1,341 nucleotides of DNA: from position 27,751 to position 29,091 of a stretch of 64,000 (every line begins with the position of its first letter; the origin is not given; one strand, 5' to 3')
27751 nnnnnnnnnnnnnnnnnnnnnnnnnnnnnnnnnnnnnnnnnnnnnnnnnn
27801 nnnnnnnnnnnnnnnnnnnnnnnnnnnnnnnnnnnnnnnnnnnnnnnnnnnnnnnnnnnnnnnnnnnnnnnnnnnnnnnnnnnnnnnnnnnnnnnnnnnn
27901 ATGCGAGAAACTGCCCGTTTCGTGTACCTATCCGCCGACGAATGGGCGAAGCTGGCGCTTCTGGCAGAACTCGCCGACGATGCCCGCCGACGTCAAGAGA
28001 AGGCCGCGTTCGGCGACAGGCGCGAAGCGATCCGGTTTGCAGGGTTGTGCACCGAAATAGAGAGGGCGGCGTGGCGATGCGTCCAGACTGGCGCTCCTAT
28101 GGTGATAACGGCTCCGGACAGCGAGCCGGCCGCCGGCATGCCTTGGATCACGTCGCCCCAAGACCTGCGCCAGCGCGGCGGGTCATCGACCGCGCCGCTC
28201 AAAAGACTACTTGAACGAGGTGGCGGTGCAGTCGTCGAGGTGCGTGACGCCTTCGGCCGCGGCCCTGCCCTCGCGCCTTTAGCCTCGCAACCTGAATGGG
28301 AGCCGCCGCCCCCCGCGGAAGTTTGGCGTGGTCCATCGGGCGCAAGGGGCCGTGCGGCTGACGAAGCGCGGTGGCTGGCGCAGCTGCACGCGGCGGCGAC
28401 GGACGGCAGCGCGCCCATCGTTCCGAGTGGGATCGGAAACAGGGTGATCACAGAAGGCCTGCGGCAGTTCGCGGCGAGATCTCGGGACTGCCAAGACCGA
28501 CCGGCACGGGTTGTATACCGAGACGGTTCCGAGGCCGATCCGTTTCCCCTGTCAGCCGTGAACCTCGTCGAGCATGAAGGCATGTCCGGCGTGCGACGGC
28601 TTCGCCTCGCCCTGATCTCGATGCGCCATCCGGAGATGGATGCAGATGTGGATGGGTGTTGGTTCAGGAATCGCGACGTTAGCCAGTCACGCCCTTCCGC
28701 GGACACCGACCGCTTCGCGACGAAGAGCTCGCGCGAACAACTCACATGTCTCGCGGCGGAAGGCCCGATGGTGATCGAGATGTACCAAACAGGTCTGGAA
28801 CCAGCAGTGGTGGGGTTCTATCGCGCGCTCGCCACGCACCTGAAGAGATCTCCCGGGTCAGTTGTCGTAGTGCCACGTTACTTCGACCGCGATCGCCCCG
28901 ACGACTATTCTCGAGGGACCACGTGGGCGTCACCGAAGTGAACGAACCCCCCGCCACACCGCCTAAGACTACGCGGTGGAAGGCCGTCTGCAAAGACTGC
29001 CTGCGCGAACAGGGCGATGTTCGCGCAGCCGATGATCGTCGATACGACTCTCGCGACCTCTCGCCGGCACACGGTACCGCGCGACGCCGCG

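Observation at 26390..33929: Translationally coupled three-gene operon: SUKH-like protein, unknown protein, giant membrane-anchored DEAH helicase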

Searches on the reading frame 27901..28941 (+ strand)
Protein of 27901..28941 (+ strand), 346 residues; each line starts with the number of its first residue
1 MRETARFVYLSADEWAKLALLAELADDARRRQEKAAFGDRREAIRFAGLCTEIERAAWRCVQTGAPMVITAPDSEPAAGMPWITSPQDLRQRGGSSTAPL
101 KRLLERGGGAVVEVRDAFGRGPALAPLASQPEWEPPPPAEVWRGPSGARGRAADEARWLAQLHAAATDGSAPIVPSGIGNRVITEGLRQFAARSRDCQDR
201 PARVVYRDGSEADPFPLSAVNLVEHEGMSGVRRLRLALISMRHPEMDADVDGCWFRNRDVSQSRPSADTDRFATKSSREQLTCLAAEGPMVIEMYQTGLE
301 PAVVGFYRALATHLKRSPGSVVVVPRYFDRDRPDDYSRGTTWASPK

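Call 10: search_protein_families(library=pfam, proteins=[window:27901-28941:+], max_evalue=0.1)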
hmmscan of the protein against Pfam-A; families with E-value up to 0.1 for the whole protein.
window:27901-28941:+ (346 aa): 0 families

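Call 11: search_protein_families(library=padloc, proteins=[window:27901-28941:+], max_evalue=0.1)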
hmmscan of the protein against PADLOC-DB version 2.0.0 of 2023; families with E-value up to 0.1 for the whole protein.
window:27901-28941:+ (346 aa): 0 families

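Call 12: search_protein_families(library=ncbifam, proteins=[window:27901-28941:+], max_evalue=0.1)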
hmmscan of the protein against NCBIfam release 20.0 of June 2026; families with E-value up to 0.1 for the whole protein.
window:27901-28941:+ (346 aa): 0 families

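Call 18: find_homologous_proteins(query=window:27901-28941:+)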
Query window:27901-28941:+ (346 aa): 88 proteins with E <= 0.001 among 8000 candidates.
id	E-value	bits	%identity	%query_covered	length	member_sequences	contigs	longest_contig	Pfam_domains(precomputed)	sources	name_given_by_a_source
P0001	1.2e-228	776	100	100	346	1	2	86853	-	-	-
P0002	3.3e-78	281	46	99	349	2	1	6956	-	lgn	-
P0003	2.4e-77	278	43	100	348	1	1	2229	-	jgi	-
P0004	2.8e-75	272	48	99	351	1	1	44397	-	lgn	-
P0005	3.4e-72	261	43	99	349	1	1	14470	-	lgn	-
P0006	2.0e-69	252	44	99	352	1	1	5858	-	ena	-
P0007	3.3e-68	248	44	90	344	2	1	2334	-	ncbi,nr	ncbi:MAG: hypothetical protein QGF59_17990, partial [Pirellulaceae bacterium]|nr:hypothetical protei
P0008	4.2e-68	248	49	87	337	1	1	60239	-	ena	-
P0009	7.8e-68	247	43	99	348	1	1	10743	-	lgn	-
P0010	4.4e-67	245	42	99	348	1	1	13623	-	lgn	-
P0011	5.0e-65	238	42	97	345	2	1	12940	-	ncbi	-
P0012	8.1e-62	227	38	97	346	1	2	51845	-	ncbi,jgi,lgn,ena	-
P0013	1.6e-60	223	45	95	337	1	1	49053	-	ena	-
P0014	8.1e-60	221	46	93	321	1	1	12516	-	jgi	jgi:hypothetical protein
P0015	2.3e-59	219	43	84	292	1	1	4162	-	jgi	jgi:hypothetical protein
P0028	1.7e-50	190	37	97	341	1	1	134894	-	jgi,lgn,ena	-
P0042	1.9e-43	167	36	95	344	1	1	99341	-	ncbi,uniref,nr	ncbi:hypothetical protein [uncultured Ruegeria sp.]|uniref:hypothetical protein n=1 Tax=uncultured R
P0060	6.8e-41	159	37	94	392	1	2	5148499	-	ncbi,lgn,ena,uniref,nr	ncbi:hypothetical protein [Rhodococcus sp. KRD162]|uniref:hypothetical protein n=1 Tax=Rhodococcus s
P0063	1.8e-40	157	40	88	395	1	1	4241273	-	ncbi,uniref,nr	ncbi:hypothetical protein OVA06_09790 [Pseudarthrobacter sp. SL88]|uniref:hypothetical protein n=1 T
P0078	5.9e-37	146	35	99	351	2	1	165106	-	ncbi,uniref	ncbi:hypothetical protein ACH4XT_29025 [Streptomyces avidinii]|uniref:hypothetical protein n=1 Tax=S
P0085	1.8e-24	105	39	49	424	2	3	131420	-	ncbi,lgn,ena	ncbi:MAG: hypothetical protein AABZ00_00205 [Chloroflexota bacterium]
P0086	8.2e-23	99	42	41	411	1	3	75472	-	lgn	-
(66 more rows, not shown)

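Call 20: find_related_loci(query=A1, collection=genome_contigs, flank=10000)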
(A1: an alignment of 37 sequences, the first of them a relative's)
Query A1 (346 aa) in genome_contigs; peptide patterns used: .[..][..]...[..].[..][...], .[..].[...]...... (x = any residue, [..] = any of these).
73 stretches matched a pattern; 59 encode a relative of the query (tblastn E <= 1e-3); 57 distinct loci.
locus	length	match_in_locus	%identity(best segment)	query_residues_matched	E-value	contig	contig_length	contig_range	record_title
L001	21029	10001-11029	41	2-343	9e-71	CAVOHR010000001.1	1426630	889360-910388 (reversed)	MAG: uncultured Solirubrobacterales bacterium isolate MFD10007.bin.1.33 genome assembly, contig: contig_14832, whole gen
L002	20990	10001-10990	41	16-343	2e-58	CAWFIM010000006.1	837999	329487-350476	MAG: uncultured Solirubrobacterales bacterium isolate MFD02159.bin.2.114 genome assembly, contig: contig_355, whole geno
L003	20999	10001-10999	41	7-333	9e-52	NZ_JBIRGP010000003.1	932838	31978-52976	Streptomyces sp. NPDC017991 NPDC017991_256_H4.ctg-0003, whole genome shotgun sequence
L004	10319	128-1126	37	3-333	3e-51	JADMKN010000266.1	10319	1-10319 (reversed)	MAG: Patulibacter sp. isolate NTP18 NODE_813_length_10319_cov_5.217751, whole genome shotgun sequence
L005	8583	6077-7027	38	2-344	3e-50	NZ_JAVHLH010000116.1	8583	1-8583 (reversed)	MAG: Brevundimonas sp. isolate Ess09-07 NODE_116_length_8583_cov_3.757036, whole genome shotgun sequence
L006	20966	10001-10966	41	28-344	7e-50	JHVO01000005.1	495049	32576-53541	Geodermatophilaceae bacterium URHB0062 N552DRAFT_scaffold00003.3_C, whole genome shotgun sequence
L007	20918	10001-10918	37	20-328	1e-47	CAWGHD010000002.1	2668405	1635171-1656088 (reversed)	MAG: uncultured Solirubrobacterales bacterium isolate MFD05747.bin.3.238 genome assembly, contig: contig_5666, whole gen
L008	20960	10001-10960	37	3-328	2e-47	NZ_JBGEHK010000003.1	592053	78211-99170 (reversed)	Roseovarius conchicola strain 2305UL8-3 contig3, whole genome shotgun sequence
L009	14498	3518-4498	35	2-328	2e-47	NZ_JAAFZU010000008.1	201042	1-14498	Loktanella sp. SALINAS62 NODE_8_length_200954_cov_23.547598, whole genome shotgun sequence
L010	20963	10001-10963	37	2-328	8e-47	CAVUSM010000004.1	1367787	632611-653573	MAG: uncultured Solirubrobacteraceae bacterium isolate MFD00964.bin.2.207 genome assembly, contig: contig_8742, whole ge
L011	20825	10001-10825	40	33-328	2e-46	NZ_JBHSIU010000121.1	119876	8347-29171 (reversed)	Dactylosporangium cerinum strain CGMCC 4.7152 platanus_K_default_121, whole genome shotgun sequence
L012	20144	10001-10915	41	24-328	2e-45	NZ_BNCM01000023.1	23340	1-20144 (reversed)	Sinomonas cellulolyticus strain KCTC 49339 sequence23, whole genome shotgun sequence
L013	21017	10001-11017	40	3-344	7e-51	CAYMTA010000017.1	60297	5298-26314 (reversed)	MAG TPA_asm: uncultured Geminicoccaceae bacterium isolate SRP329715_co2_36 genome assembly, contig: NODE_1025_length_602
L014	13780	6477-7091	48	132-328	2e-45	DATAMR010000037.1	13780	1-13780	MAG TPA_asm: Solirubrobacterales bacterium isolate SMAG_U6996 k141_157251, whole genome shotgun sequence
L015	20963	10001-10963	38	3-328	2e-44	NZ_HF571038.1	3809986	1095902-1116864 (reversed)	Nostocoides jenkinsii Ben 74, whole genome shotgun sequence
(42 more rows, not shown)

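Call 26: predict_structure(alignment_id=A1)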
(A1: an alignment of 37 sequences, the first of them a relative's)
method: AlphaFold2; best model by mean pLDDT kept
length: 346 residues; sequences in the alignment: 37
mean_pLDDT: 90.9   pTM: 0.69
mean pLDDT of the five models: 90.9, 90.8, 90.7, 90.6, 89.9
residues with pLDDT >= 90: 253; 70-90: 69; 50-70: 24; < 50: 0
segments of 3 or more residues with pLDDT < 50: none
pLDDT, mean of each block of 10 residues (from residue 1): 89 97 97 90 95 97 96 72 93 91 96 87 59 71 85 94 95 96 98 87 97 97 84 94 78 94 95 98 96 95 98 97 94 87 94
secondary structure, 60 per line:
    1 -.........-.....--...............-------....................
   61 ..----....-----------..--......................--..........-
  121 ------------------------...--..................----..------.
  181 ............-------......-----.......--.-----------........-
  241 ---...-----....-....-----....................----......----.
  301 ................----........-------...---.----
elements in order: E2-10 H12-16 H19-33 H41-62 E67-70 H86-107 E110-119 H150-167 H180-191 E200-205 E211-217 E232-239 E252-255 H257-260 H266-285 E290-295 H300-316 E321-328 E336-338

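Call 32: fold_search(model_id=the predicted structure, library=pdb)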
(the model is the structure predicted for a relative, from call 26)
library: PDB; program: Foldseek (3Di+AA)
matches with E <= 10: 430; with E <= 0.001: 7
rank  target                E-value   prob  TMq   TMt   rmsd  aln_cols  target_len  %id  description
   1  8fm1_I                1.6e-04  1.00  0.31  0.31  11.4       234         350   12  Structure of CBASS Cap5 from Pseudomonas syringae in the absence of a ligand (apo form dimer) (released 2024-02-07)
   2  8fm1_C                2.9e-04  1.00  0.29  0.29  11.8       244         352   12  Structure of CBASS Cap5 from Pseudomonas syringae in the absence of a ligand (apo form dimer) (released 2024-02-07)
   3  8fm1_H                4.8e-04  1.00  0.30  0.30  11.0       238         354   12  Structure of CBASS Cap5 from Pseudomonas syringae in the absence of a ligand (apo form dimer) (released 2024-02-07)
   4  8fm1_D                4.8e-04  0.98  0.30  0.29  25.0       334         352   12  Structure of CBASS Cap5 from Pseudomonas syringae in the absence of a ligand (apo form dimer) (released 2024-02-07)
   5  8fm1_G                6.5e-04  1.00  0.30  0.30  10.7       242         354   13  Structure of CBASS Cap5 from Pseudomonas syringae in the absence of a ligand (apo form dimer) (released 2024-02-07)
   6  8fm1_L                7.3e-04  1.00  0.30  0.29  11.9       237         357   13  Structure of CBASS Cap5 from Pseudomonas syringae in the absence of a ligand (apo form dimer) (released 2024-02-07)
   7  8fm1_J                9.3e-04  1.00  0.30  0.30  11.6       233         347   14  Structure of CBASS Cap5 from Pseudomonas syringae in the absence of a ligand (apo form dimer) (released 2024-02-07)
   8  8fm1_K                1.3e-03  0.99  0.29  0.28  11.3       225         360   13  Structure of CBASS Cap5 from Pseudomonas syringae in the absence of a ligand (apo form dimer) (released 2024-02-07)
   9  9dih_A                1.6e-03  1.00  0.24  0.23   5.7       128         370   13  CBASS Pseudomonas syringae Cap5 tetramer with DNA duplex and 3'2'-c-diAMP cyclic dinucleotide ligand (released 2025-06-18)
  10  9dif_A                1.6e-03  1.00  0.30  0.28  10.3       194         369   12  CBASS Pseudomonas syringae Cap5 tetramer with DNA duplex and 3'2'-c-GAMP cyclic dinucleotide ligand (released 2025-06-18)
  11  8fmh_E                2.1e-03  0.99  0.30  0.28  10.9       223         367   10  Structure of CBASS Cap5 from Pseudomonas syringae as an activated tetramer with the cyclic dinucleotide 3'2'-c-dGAMP l (released 2024-02-07)
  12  8fm1_F                2.2e-03  1.00  0.33  0.33  10.7       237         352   13  Structure of CBASS Cap5 from Pseudomonas syringae in the absence of a ligand (apo form dimer) (released 2024-02-07)
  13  9wq2_A                2.6e-03  0.98  0.30  0.28  10.4       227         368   11  Structure of 3TM-SAVED dimer bound to 2'3'-cGAMP (released 2026-04-01)
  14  8fmg_D                2.8e-03  0.99  0.32  0.31  10.9       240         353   14  Structure of CBASS Cap5 from Pseudomonas syringae as an activated tetramer with the cyclic dinucleotide 3'2'-c-diAMP l (released 2024-02-07)
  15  8fm1_A                2.8e-03  0.98  0.29  0.28  11.4       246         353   11  Structure of CBASS Cap5 from Pseudomonas syringae in the absence of a ligand (apo form dimer) (released 2024-02-07)
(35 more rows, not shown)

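Call 36: find_encoding_contigs(protein=P0042, flank=10000, max_places=1)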
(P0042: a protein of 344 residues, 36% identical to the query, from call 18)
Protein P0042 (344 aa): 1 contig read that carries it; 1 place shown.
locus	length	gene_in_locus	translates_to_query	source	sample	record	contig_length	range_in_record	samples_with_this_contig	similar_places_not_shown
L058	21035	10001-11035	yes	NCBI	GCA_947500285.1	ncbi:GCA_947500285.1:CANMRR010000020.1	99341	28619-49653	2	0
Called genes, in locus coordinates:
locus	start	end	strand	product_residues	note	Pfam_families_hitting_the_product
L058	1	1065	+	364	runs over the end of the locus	PF03428:RP-C, PF13730:HTH_36 (weak), PF13412:HTH_24 (faint)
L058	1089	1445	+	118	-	PF27535:RelB3_C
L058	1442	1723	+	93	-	PF05016:ParE_toxin (weak)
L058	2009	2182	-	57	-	-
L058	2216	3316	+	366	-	PF13776:DUF4172, PF02661:Fic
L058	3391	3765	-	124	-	PF13610:DDE_Tnp_IS240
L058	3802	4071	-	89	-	-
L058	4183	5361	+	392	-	PF13173:AAA_14, PF13635:DUF4143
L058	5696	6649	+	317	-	PF07183:DUF1403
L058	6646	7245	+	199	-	PF04079:SMC_ScpB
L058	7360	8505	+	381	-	-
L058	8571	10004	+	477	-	-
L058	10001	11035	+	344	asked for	-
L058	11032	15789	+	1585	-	PF00270:DEAD, PF00271:Helicase_C (weak)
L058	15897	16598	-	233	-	PF25164:CoiA_N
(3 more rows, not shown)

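Call 37: find_encoding_contigs(protein=P0060, flank=10000, max_places=1)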
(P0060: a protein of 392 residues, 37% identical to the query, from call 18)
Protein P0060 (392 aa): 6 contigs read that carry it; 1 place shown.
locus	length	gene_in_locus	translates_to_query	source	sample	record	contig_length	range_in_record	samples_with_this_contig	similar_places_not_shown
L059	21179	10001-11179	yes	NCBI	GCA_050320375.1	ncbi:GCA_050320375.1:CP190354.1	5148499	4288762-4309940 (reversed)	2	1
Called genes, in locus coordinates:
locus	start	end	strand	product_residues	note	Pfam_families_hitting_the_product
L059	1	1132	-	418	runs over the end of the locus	PF01527:HTH_Tnp_1 (weak), PF13276:HTH_21 (weak), PF00665:rve, PF13683:rve_3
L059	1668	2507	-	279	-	-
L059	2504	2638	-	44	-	-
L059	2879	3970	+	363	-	PF16912:Glu_dehyd_C, PF00107:ADH_zinc_N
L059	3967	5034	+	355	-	PF01041:DegT_DnrJ_EryC1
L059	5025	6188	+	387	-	-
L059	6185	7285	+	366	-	PF00296:Bac_luciferase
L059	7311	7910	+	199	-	PF00383:dCMP_cyt_deam_1, PF14437:MafB19-deam (weak)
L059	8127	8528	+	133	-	-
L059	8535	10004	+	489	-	-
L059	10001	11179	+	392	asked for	-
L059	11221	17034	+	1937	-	PF00270:DEAD (weak), PF00271:Helicase_C, PF00575:S1, PF21710:Spt6_S1 (faint), PF23459:S1_RRP5 (faint), PF00575:S1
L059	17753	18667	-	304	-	-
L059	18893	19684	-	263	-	-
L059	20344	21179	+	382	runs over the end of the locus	PF01527:HTH_Tnp_1, PF13276:HTH_21 (weak), PF00665:rve, PF13683:rve_3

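Call 38: find_encoding_contigs(protein=P0085, flank=10000, max_places=1)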
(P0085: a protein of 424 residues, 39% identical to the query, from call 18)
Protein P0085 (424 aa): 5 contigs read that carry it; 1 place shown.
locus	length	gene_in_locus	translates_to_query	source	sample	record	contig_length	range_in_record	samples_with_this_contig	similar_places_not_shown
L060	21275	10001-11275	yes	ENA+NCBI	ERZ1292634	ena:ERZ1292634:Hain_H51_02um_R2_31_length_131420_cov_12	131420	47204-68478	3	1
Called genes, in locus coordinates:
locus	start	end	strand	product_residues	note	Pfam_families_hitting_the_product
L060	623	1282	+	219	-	-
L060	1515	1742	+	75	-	-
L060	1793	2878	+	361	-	PF08239:SH3_3 (weak)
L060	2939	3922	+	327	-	-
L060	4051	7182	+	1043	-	-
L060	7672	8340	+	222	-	-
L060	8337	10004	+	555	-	PF14567:SUKH_5, PF09346:SMI1_KNR4, PF14568:SUKH_6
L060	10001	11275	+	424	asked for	-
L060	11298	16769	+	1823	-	PF00270:DEAD (weak), PF00271:Helicase_C (faint), PF00575:S1 (faint)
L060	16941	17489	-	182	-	-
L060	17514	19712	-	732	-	PF13750:Big_3_3 (faint), PF19077:Big_13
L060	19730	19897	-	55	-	-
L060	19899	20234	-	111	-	-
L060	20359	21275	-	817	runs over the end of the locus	PF10412:TrwB_AAD_bind (weak), PF02534:T4SS-DNA_transf (weak), PF12696:TraG-D_C (weak)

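Call 57: find_encoding_contigs(protein=P0028, flank=10000, max_places=1)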
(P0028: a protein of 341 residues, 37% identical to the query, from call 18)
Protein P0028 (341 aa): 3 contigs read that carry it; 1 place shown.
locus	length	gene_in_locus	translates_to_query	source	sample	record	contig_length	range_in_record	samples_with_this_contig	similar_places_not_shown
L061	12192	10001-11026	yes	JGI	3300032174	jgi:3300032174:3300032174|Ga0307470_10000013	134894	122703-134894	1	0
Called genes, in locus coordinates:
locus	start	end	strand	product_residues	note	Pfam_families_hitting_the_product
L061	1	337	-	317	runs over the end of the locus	PF22558:REase-ARP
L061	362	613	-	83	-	PF01381:HTH_3 (faint)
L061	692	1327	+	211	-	-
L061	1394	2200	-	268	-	-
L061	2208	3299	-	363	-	-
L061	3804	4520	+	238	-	-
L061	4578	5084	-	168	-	PF08808:RES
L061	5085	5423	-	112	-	-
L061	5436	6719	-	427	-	-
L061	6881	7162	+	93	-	-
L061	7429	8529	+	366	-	-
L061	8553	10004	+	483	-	-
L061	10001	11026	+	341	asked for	-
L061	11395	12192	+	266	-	?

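Call 58: find_encoding_contigs(protein=P0063, flank=10000, max_places=1)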
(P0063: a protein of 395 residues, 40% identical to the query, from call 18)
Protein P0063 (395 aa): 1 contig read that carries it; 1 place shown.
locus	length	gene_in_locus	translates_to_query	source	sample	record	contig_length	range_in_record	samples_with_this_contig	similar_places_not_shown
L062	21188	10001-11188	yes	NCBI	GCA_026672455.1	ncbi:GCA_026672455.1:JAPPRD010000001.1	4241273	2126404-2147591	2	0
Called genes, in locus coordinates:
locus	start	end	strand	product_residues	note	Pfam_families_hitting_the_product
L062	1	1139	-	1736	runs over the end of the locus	PF13191:AAA_16, PF05729:NACHT (weak), PF24883:NPHP3_N (weak)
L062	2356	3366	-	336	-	PF01636:APH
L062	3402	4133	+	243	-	PF00106:adh_short, PF01370:Epimerase, PF08659:KR, PF13561:adh_short_C2, PF23441:SDR (faint)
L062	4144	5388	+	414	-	PF00067:p450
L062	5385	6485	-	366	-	PF00891:Methyltransf_2, PF13649:Methyltransf_25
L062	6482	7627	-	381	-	-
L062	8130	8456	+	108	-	-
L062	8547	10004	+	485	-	-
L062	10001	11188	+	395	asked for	-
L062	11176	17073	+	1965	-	PF00270:DEAD (weak), PF00271:Helicase_C, PF00575:S1, PF21710:Spt6_S1 (faint), PF00575:S1, PF23459:S1_RRP5 (weak), PF14804:Jag_N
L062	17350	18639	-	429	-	PF14690:Zn_ribbon_ISL3 (weak), PF13542:HTH_Tnp_ISL3 (weak), PF01610:DDE_Tnp_ISL3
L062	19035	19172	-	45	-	-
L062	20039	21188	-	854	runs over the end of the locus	PF00082:Peptidase_S8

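Call 59: find_encoding_contigs(protein=P0078, flank=10000, max_places=1)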
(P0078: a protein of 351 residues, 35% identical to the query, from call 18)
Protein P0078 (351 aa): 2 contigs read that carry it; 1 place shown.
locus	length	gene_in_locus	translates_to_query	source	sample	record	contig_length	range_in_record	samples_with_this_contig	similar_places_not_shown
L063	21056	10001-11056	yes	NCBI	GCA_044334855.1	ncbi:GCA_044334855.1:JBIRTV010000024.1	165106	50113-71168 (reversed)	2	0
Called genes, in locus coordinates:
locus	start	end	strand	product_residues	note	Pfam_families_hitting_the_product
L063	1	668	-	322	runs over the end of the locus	PF08240:ADH_N, PF00107:ADH_zinc_N, PF13602:ADH_zinc_N_2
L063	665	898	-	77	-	PF13560:HTH_31, PF01381:HTH_3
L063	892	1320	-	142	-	-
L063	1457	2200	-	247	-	PF02586:SRAP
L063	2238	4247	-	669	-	PF01590:GAF, PF13185:GAF_2, PF13492:GAF_3, PF17853:GGDEF_2, PF13556:HTH_30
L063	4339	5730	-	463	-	PF00083:Sugar_tr, PF07690:MFS_1, PF12832:MFS_1_like (weak), PF07690:MFS_1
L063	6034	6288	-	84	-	-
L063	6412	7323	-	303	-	-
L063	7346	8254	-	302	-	-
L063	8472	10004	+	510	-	-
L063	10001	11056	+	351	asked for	-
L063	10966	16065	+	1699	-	PF00270:DEAD (weak), PF00271:Helicase_C (faint), PF14804:Jag_N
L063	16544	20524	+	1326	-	PF01443:Viral_helicase1 (faint), PF13086:AAA_11, PF13087:AAA_12, PF13538:UvrD_C_2 (weak)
